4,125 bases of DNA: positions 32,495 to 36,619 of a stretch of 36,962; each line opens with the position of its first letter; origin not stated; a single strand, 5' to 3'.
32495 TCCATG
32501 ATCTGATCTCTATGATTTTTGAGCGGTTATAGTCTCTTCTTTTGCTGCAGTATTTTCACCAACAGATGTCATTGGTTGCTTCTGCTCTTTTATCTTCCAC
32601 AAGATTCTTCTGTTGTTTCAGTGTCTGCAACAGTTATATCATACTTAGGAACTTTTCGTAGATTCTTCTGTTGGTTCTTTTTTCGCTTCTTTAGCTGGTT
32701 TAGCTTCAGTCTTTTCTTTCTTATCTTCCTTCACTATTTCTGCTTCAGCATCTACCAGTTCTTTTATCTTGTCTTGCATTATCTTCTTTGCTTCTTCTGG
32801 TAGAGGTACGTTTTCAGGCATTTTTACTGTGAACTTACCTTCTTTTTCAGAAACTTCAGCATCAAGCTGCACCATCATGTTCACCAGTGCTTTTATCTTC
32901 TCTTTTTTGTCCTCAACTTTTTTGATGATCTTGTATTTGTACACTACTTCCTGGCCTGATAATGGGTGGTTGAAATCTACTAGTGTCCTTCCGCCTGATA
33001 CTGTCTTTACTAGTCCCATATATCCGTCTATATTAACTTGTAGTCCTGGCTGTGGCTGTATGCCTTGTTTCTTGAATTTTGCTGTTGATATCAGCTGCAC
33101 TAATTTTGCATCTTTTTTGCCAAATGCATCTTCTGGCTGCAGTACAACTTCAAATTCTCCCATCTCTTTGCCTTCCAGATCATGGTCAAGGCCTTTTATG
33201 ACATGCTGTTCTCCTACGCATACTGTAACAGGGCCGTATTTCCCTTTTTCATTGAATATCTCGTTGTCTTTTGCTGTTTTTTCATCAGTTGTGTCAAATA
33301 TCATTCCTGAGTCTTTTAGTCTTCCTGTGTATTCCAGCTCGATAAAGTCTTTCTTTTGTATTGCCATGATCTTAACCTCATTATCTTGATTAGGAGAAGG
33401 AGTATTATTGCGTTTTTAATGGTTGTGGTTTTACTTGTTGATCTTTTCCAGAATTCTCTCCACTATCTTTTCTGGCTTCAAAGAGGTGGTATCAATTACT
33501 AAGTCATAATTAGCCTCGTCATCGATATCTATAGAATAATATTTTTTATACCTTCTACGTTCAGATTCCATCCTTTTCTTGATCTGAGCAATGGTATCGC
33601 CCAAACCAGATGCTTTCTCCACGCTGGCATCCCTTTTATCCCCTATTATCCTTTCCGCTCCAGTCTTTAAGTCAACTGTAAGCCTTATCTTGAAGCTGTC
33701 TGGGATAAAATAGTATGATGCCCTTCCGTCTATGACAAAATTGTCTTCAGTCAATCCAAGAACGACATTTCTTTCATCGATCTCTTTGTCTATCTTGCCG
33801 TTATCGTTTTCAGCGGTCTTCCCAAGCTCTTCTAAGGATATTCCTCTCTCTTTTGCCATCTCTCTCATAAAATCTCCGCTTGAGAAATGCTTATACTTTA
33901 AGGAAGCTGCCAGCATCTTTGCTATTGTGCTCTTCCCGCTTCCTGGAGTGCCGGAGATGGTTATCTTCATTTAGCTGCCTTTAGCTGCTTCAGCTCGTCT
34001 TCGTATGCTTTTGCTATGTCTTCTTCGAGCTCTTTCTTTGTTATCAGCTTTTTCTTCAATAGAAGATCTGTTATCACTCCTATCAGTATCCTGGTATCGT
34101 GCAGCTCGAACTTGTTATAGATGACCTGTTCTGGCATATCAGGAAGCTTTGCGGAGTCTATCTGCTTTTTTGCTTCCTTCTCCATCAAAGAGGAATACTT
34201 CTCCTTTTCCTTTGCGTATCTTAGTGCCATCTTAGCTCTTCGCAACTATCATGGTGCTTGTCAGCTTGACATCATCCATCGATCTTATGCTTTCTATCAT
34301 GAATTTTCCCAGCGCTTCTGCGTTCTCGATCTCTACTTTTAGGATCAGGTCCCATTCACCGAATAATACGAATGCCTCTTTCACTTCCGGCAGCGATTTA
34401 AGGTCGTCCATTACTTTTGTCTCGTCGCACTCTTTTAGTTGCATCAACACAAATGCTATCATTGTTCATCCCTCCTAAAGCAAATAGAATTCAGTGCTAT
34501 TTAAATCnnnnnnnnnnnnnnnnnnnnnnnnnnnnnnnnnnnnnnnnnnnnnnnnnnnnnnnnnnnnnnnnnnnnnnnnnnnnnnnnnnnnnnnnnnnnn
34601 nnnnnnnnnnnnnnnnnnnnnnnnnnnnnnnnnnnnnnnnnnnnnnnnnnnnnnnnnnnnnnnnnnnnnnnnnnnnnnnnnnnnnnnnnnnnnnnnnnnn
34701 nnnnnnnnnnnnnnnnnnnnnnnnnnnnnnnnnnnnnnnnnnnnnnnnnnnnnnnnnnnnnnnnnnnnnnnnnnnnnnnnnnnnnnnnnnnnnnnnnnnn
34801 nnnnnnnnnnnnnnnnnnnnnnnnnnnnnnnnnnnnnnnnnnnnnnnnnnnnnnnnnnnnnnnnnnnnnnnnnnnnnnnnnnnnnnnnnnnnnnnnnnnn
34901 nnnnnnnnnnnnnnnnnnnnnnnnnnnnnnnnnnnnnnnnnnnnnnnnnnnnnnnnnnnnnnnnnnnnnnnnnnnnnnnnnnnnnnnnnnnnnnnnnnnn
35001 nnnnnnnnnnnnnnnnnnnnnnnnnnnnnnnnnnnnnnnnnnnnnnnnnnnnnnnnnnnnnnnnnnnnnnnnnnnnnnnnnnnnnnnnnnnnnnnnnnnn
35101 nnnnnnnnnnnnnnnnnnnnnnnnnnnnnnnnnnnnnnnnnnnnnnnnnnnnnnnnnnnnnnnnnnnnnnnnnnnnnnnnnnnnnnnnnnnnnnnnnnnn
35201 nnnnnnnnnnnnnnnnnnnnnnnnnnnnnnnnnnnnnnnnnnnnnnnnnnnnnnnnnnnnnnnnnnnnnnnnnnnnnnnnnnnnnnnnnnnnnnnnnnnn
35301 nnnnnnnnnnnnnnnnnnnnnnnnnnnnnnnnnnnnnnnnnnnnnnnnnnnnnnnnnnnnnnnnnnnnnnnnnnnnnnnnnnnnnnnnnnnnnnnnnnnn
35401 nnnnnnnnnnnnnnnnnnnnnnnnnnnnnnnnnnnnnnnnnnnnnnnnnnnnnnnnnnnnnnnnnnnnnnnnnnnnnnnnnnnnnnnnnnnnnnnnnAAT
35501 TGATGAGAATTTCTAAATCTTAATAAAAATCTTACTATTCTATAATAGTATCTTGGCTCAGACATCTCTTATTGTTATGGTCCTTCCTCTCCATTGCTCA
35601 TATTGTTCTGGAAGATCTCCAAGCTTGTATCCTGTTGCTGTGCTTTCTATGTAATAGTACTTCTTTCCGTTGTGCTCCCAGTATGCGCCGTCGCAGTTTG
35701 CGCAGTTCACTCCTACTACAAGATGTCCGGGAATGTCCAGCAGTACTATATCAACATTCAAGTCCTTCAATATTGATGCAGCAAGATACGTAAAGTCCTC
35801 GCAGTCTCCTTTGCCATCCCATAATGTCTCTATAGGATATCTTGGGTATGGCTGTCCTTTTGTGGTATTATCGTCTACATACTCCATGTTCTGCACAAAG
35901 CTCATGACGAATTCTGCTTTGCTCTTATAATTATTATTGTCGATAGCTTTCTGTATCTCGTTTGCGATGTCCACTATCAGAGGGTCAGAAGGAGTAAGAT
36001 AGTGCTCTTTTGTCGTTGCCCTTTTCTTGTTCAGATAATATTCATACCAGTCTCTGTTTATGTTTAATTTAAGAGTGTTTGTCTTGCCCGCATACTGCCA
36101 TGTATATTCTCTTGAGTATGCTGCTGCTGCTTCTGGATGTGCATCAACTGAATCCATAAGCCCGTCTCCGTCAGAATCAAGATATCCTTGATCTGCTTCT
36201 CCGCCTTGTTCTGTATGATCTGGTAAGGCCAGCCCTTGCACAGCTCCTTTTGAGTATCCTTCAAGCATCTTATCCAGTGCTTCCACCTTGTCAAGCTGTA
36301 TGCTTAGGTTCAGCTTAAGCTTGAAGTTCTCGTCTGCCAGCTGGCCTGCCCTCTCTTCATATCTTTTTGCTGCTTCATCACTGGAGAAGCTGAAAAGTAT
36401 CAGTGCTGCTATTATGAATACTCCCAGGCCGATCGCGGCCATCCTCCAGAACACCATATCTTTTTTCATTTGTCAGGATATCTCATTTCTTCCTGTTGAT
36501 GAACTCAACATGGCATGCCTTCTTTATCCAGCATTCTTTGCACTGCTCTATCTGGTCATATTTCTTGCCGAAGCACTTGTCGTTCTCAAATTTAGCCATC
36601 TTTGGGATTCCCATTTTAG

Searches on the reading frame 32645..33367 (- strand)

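Call 61: search_protein_families(library=pfam, proteins=[window:32645-33367:-], max_evalue=0.001)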
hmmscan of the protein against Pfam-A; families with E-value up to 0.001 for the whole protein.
window:32645-33367:- (240 aa): 2 families
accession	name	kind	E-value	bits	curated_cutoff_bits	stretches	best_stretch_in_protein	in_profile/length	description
PF22199.2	FKBP26_IF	-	6.3e-19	68.1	27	1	91-136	1-46/46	FKBP26, IF domain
PF00254.34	FKBP_C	-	2.8e-08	34.4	21.1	1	3-97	5-88/94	FKBP-type peptidyl-prolyl cis-trans isomerase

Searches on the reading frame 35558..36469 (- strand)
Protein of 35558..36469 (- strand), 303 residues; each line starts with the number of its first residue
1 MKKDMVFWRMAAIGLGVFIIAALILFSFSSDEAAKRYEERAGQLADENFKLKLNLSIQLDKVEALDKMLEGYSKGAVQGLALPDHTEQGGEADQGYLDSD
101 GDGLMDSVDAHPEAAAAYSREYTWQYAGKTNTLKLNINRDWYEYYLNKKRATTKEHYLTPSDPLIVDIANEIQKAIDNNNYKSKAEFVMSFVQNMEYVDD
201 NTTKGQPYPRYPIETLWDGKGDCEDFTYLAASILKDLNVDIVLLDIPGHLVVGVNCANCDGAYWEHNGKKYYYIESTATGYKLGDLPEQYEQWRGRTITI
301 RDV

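Call 61: search_protein_families(library=pfam, proteins=[window:35558-36469:-], max_evalue=0.001)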
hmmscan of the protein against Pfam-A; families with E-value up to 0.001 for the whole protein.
window:35558-36469:- (303 aa): 2 families
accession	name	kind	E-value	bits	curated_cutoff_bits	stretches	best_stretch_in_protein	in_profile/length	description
PF04473.18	DUF553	-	2.5e-05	24.2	20.5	1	171-247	5-89/140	Transglutaminase-like domain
PF01841.26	Transglut_core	-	0.00043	21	23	1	171-238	6-69/108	Transglutaminase-like superfamily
